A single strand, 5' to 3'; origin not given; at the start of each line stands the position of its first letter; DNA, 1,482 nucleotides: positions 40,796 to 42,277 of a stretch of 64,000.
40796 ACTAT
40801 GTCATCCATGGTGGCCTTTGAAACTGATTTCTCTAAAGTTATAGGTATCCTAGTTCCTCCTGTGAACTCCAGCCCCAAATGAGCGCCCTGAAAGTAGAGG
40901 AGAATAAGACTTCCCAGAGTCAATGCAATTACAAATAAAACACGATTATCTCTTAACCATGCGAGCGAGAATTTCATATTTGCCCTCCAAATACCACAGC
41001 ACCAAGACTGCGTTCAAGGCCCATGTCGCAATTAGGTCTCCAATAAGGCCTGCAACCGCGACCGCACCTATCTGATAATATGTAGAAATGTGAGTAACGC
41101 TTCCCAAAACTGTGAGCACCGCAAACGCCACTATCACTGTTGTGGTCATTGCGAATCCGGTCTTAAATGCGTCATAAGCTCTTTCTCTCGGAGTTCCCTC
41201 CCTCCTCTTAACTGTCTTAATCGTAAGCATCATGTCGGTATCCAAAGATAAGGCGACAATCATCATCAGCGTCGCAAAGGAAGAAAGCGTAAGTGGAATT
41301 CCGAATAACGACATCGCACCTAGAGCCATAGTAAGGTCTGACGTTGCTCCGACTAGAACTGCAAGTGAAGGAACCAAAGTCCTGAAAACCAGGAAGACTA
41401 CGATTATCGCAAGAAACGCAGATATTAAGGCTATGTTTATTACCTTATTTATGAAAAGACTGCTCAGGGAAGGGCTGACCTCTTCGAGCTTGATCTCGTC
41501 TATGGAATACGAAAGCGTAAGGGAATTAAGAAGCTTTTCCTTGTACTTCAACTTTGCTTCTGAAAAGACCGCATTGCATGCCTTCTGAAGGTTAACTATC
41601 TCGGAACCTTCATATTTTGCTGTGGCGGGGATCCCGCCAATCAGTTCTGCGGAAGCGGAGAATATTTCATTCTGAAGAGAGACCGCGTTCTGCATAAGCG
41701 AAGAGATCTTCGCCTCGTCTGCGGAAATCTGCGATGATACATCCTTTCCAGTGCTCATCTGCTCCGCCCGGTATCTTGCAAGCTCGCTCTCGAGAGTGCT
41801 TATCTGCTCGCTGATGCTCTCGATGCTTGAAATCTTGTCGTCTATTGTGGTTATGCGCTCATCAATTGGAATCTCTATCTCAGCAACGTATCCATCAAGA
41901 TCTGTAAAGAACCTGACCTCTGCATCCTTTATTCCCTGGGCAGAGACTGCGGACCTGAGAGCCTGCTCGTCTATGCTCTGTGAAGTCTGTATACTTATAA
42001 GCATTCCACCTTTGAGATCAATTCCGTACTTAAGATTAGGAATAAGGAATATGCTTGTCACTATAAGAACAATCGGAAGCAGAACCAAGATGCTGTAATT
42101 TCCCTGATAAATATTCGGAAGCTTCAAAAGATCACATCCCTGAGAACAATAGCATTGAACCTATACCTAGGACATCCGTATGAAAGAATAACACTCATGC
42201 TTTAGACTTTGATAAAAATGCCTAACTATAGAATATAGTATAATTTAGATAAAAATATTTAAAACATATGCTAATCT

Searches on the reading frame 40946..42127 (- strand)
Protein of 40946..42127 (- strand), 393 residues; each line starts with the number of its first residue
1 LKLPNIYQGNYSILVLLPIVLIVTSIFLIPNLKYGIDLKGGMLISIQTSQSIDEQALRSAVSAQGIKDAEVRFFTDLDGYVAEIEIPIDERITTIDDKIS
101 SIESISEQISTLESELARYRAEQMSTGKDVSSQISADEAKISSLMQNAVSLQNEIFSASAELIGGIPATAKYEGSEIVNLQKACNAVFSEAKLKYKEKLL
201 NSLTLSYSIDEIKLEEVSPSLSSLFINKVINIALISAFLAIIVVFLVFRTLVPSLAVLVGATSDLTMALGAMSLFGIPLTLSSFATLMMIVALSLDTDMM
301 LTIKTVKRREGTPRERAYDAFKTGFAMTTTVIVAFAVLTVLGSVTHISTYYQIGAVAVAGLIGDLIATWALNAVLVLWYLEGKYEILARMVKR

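Call 31: search_protein_families(library=pfam, proteins=[window:40946-42127:-], max_evalue=0.01)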
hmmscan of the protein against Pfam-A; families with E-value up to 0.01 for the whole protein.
window:40946-42127:- (393 aa): 2 families
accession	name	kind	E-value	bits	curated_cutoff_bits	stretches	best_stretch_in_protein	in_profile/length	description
PF02355.23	SecD_SecF_C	-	3.3e-16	59.7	20.5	1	208-380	12-187/189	Protein export membrane protein SecD/SecF, C-terminal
PF07549.19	Sec_GG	-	0.00076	19.4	20.3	1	32-51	8-27/28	SecD/SecF GG Motif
